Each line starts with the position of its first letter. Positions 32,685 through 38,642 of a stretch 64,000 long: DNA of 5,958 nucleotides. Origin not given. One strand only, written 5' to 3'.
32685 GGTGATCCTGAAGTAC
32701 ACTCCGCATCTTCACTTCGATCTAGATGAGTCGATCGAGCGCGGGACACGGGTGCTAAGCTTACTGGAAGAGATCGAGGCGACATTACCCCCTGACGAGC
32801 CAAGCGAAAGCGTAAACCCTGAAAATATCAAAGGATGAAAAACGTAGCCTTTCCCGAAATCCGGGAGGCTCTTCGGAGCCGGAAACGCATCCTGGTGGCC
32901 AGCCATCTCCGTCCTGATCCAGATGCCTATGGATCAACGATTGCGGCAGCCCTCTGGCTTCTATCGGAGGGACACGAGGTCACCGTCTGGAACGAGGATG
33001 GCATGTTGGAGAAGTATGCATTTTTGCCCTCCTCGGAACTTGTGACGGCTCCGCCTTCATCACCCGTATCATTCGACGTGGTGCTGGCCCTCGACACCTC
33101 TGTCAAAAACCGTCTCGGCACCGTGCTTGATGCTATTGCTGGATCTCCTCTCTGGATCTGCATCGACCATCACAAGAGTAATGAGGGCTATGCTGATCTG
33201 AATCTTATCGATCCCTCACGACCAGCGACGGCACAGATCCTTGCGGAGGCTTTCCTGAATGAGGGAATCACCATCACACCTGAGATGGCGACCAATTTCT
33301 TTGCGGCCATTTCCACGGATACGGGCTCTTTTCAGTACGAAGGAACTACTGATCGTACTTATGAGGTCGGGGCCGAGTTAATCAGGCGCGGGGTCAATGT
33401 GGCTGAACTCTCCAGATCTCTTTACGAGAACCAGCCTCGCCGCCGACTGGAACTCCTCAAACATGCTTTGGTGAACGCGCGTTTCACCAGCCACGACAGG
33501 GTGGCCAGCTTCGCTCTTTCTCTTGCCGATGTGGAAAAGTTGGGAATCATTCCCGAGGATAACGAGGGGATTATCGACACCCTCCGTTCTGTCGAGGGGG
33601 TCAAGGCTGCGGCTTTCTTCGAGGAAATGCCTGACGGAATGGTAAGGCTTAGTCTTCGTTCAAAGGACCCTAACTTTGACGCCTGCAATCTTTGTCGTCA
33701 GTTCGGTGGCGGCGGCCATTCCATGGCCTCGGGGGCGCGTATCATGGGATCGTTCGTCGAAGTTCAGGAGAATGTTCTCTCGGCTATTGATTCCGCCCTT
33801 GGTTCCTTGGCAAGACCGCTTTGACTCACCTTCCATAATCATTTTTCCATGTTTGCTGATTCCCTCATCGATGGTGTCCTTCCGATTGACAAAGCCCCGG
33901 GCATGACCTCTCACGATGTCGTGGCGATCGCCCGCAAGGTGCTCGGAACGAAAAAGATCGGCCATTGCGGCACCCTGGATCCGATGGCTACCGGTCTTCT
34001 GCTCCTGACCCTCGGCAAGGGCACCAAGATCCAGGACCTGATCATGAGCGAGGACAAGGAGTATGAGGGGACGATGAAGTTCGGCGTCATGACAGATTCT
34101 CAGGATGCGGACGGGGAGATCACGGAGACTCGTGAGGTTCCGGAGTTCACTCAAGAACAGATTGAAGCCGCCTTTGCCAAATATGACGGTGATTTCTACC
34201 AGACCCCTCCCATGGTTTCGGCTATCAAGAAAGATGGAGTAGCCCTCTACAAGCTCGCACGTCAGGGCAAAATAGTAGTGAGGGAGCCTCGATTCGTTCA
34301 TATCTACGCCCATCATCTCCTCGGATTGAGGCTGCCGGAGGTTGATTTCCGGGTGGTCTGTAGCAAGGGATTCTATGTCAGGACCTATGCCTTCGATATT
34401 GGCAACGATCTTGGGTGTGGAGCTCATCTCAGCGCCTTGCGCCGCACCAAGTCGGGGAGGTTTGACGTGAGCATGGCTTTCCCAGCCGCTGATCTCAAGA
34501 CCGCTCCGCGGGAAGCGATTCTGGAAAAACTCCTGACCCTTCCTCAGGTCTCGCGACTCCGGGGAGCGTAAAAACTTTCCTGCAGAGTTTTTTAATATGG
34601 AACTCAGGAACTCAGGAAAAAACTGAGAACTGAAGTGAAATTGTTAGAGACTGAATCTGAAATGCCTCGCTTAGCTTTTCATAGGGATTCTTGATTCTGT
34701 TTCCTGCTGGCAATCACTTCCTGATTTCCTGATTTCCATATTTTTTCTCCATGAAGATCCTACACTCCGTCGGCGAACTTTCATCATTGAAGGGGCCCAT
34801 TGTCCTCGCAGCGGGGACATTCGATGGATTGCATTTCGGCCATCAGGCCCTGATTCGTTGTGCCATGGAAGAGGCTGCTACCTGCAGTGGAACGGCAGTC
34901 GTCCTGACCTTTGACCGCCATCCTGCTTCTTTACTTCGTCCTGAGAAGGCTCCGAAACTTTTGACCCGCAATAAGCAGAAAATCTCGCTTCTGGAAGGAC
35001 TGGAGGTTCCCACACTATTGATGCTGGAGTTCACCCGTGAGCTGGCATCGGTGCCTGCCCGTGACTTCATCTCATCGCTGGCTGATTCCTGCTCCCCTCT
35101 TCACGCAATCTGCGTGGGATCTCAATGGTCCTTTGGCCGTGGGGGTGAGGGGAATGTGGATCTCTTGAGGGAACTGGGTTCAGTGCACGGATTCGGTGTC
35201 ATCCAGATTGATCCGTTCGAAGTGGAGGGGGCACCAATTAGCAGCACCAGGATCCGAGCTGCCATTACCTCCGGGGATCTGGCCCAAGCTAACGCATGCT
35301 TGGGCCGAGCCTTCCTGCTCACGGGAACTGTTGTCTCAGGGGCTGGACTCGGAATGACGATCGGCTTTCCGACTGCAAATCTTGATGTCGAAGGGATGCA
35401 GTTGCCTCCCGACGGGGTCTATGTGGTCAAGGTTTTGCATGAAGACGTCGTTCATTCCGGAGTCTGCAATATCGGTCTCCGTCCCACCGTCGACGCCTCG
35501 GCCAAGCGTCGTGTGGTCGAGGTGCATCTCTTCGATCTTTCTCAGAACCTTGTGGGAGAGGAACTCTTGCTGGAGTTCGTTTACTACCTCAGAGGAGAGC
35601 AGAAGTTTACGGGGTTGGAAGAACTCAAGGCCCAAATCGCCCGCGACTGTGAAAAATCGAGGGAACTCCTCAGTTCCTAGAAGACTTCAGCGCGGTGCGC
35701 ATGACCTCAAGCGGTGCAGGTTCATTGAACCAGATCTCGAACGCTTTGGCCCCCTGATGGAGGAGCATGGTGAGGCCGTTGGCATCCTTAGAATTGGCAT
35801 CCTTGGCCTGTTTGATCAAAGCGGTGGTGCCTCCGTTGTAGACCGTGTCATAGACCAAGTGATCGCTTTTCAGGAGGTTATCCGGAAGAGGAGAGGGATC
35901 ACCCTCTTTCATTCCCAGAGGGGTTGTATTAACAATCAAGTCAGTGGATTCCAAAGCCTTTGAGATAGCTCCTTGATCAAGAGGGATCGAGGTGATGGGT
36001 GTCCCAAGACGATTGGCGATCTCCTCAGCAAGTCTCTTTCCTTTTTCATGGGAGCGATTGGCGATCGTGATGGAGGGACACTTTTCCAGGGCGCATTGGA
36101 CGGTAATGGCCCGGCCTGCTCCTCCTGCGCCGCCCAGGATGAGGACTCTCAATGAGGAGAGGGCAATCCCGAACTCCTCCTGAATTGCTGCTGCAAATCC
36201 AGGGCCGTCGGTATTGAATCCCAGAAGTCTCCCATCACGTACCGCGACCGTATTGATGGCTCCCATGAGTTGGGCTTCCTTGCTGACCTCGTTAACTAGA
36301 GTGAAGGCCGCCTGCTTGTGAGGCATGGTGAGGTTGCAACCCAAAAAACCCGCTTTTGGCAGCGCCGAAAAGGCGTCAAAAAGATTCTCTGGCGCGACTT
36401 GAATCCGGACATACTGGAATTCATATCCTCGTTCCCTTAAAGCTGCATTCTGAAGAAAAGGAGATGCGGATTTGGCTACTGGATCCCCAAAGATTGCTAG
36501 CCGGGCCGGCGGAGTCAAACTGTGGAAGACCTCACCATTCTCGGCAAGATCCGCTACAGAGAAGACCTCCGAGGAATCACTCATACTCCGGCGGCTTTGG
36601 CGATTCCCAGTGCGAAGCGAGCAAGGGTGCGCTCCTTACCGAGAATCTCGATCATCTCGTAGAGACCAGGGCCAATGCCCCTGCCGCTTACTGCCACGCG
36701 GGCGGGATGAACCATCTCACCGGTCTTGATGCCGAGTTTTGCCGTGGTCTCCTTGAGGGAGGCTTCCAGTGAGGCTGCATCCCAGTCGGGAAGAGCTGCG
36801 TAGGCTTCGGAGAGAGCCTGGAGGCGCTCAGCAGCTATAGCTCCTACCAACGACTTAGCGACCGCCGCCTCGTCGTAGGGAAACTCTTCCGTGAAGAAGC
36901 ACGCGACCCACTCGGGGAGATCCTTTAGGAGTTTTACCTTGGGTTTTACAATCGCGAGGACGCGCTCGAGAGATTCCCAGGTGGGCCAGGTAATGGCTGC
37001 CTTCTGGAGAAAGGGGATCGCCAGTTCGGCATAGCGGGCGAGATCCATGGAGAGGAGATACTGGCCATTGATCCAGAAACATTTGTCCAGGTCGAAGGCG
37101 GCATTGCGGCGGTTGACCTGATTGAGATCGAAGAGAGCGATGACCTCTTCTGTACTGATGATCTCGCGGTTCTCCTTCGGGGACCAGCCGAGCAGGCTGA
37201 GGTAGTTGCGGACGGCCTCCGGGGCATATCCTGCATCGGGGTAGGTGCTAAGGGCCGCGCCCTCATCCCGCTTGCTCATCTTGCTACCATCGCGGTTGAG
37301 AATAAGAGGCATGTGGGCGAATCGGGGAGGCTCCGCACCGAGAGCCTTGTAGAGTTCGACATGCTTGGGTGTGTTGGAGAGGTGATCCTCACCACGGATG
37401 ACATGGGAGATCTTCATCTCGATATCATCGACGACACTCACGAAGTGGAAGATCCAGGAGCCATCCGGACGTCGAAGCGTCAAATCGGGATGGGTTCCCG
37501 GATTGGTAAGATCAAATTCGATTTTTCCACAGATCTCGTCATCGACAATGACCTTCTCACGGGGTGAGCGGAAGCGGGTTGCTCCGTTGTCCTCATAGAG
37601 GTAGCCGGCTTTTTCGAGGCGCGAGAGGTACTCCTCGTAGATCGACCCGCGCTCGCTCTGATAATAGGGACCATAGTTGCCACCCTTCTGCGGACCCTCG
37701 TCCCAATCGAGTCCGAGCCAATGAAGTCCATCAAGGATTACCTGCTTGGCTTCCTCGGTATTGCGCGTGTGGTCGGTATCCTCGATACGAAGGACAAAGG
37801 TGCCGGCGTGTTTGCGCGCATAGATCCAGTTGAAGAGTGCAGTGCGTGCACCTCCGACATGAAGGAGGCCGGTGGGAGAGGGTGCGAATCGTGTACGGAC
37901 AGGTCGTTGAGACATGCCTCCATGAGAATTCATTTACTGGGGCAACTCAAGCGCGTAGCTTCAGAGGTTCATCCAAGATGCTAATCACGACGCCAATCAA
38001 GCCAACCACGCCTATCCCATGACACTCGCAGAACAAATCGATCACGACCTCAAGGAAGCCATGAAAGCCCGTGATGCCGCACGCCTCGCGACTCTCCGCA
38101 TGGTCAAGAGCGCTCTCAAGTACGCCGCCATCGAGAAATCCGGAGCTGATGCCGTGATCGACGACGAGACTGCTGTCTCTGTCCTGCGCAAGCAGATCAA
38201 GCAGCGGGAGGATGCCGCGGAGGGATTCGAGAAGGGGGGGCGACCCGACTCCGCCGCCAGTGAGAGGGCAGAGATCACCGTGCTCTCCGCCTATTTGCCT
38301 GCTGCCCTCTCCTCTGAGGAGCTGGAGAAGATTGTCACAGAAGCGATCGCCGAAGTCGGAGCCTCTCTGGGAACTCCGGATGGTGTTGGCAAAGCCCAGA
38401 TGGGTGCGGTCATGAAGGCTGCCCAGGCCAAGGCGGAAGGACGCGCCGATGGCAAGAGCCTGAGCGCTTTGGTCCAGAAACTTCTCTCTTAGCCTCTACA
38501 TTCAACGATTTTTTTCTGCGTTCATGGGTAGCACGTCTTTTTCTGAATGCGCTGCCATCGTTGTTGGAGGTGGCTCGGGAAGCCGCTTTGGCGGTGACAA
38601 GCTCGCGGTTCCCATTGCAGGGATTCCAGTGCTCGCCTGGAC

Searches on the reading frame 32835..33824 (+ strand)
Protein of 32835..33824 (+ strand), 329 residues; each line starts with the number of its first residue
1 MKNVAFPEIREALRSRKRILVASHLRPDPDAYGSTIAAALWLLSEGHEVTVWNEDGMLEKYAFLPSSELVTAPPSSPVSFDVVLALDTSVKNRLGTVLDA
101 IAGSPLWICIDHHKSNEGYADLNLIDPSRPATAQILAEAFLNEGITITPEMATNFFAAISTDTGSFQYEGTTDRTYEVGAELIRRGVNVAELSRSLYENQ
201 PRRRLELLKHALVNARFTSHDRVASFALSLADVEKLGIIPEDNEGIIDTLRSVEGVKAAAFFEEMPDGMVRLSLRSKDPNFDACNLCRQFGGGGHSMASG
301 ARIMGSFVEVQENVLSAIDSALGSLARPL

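Call 21: search_protein_families(library=pfam, proteins=[window:32835-33824:+])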
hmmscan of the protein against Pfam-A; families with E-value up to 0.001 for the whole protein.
window:32835-33824:+ (329 aa): 2 families
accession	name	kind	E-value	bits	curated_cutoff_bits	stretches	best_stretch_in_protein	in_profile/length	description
PF01368.27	DHH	-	3.9e-12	47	28.1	1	18-159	1-125/125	DHH family, N-terminal domain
PF02272.25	DHHA1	-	4.2e-10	40.5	25.9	1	237-322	12-100/102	DHHA1 domain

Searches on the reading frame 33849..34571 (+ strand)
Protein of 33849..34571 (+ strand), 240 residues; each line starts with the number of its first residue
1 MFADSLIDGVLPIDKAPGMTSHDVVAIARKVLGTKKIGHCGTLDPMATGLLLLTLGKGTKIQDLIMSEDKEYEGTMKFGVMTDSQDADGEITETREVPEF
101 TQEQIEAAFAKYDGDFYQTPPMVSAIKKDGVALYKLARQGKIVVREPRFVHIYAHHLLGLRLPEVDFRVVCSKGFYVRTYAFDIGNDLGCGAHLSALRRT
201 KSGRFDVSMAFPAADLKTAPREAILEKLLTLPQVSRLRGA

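Call 21: search_protein_families(library=pfam, proteins=[window:33849-34571:+])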
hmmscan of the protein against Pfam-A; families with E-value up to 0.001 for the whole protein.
window:33849-34571:+ (240 aa): 2 families
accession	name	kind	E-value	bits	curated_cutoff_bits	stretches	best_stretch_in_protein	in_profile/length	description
PF01509.24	TruB_N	-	4.8e-53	180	27.3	1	29-177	1-149/149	TruB family pseudouridylate synthase (N terminal domain)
PF16198.10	TruB_C_2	-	1.1e-11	45.1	29.3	1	178-219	1-42/66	tRNA pseudouridylate synthase B C-terminal domain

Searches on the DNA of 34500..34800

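Call 81: search_rna_families(source=window, start=34500, end=34800, threshold=evalue, max_evalue=1)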
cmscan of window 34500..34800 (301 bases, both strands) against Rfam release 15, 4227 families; matches with E-value up to 1: 2.
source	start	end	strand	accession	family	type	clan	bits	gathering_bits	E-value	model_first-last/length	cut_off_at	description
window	34576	34756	+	RF04128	MIR8562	Gene; miRNA;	-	18.1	211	0.34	1-242/242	no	MIR8562 microRNA precursor family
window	34593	34743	-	RF04128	MIR8562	Gene; miRNA;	-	17.3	211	0.51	1-242/242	no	MIR8562 microRNA precursor family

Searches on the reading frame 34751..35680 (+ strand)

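Call 21: search_protein_families(library=pfam, proteins=[window:34751-35680:+])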
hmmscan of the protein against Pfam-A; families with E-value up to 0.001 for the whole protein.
window:34751-35680:+ (309 aa): 2 families
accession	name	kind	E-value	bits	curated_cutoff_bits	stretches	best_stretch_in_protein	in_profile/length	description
PF06574.18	FAD_syn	-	2.4e-39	135.1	27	1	16-167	7-158/158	FAD synthetase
PF01687.23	Flavokinase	-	8.9e-39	133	19.6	1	184-307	1-124/124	Riboflavin kinase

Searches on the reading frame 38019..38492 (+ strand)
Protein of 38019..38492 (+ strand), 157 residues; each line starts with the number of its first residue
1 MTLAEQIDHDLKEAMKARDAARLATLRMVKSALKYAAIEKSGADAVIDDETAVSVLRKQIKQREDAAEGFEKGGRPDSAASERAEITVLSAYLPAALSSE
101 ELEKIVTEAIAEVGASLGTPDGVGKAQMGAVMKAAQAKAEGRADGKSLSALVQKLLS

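Call 73: search_protein_families(library=pfam, proteins=[window:38019-38492:+], max_evalue=0.01)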
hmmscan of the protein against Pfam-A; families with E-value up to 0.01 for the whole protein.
window:38019-38492:+ (157 aa): 2 families
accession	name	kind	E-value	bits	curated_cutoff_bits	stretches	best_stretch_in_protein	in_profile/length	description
PF09424.15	YqeY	-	3.3e-46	157.4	27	1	5-156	2-143/143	Yqey-like protein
PF02637.23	GatB_Yqey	-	0.00073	19.9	27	1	96-156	88-148/148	GatB domain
